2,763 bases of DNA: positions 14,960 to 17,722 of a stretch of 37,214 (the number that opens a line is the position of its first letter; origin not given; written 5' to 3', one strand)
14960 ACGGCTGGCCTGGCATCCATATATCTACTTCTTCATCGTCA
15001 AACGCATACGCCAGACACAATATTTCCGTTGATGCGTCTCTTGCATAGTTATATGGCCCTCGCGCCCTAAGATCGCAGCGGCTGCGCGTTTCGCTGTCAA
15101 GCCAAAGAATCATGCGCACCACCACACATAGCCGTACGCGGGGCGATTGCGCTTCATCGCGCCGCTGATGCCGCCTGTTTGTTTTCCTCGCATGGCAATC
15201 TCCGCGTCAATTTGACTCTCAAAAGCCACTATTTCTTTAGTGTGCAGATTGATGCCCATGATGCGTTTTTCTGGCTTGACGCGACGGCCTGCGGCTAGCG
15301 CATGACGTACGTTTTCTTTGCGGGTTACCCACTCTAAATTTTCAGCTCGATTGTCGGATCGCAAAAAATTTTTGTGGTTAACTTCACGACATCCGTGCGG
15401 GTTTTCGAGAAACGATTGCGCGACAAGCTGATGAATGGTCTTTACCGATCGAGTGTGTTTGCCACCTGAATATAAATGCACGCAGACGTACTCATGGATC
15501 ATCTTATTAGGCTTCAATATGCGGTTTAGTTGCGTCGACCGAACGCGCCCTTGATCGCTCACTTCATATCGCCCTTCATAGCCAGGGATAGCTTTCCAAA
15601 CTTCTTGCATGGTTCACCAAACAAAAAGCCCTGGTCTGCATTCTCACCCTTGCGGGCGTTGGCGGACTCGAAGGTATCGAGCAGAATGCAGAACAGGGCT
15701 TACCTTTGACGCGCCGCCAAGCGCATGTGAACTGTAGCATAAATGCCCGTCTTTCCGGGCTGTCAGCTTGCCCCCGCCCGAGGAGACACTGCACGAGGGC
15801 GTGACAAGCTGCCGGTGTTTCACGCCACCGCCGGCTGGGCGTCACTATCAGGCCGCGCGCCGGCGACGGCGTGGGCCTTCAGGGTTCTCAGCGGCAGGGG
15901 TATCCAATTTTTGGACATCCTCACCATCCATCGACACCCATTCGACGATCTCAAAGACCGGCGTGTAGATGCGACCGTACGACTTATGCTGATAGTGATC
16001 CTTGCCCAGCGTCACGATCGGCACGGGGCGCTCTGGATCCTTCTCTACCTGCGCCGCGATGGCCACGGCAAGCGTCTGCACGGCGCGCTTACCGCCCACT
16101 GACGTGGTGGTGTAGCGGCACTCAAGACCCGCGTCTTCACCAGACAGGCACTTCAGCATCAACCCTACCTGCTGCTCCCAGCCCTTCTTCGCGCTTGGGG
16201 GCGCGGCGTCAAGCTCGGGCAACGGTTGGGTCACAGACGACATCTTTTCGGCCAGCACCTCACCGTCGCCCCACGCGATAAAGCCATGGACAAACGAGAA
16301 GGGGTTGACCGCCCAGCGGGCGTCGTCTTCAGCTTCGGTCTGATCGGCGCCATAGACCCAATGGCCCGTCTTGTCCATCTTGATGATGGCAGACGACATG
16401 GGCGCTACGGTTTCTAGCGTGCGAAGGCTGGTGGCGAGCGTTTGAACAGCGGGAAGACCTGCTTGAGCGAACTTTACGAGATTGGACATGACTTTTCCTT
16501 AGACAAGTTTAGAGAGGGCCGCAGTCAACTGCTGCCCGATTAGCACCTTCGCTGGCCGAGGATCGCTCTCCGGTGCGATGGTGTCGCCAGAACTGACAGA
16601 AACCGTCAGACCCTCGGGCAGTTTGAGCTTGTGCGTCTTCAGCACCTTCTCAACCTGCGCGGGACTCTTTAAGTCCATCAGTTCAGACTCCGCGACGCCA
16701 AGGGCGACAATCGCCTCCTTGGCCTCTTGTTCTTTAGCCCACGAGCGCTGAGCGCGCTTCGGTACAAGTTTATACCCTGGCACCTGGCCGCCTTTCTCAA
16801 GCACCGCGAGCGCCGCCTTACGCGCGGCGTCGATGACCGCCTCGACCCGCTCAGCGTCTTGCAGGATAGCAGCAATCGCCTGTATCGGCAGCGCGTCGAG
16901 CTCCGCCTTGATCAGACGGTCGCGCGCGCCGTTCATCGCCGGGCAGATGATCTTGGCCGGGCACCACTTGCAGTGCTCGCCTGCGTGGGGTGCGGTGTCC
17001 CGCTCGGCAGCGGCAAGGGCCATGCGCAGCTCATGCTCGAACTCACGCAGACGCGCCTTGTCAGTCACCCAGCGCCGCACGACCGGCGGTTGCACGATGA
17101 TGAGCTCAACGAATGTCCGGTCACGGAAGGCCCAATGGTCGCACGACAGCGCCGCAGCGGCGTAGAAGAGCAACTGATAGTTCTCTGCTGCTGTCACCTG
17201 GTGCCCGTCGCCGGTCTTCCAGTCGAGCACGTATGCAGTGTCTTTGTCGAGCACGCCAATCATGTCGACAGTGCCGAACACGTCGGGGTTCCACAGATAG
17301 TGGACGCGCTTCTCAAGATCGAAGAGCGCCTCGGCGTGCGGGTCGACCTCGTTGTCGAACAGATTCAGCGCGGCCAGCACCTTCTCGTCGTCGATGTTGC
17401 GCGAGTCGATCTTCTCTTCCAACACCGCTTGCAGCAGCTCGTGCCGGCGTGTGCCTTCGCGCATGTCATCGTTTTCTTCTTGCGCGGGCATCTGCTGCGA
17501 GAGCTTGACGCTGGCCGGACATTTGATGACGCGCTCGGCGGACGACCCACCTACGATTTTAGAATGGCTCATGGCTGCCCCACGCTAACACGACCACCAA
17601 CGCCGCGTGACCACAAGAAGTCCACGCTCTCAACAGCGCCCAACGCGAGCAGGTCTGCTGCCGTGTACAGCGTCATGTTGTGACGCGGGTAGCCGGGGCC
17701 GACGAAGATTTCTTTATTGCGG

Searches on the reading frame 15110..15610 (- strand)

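Call 76: search_protein_families(library=pfam, proteins=[window:15110-15610:-], max_evalue=1)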
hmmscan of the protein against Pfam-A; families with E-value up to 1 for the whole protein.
window:15110-15610:- (166 aa): 2 families
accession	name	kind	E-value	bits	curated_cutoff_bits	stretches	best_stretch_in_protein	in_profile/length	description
PF07463.16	NUMOD4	-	5.4e-13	49.4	23.4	1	3-47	1-49/49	NUMOD4 motif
PF13392.12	HNH_3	-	1.9e-07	31.1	24.8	1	76-102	20-46/46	HNH endonuclease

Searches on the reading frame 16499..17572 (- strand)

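Call 76: search_protein_families(library=pfam, proteins=[window:16499-17572:-], max_evalue=1)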
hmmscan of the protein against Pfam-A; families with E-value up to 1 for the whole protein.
window:16499-17572:- (357 aa): 2 families
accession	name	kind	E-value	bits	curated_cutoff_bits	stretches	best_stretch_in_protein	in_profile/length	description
PF10926.14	DUF2800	-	3.3e-49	168.5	21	1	8-340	5-368/368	Protein of unknown function (DUF2800)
PF12705.13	PDDEXK_1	-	1.4e-13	51.8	22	2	99-211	125-247/247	PD-(D/E)XK nuclease superfamily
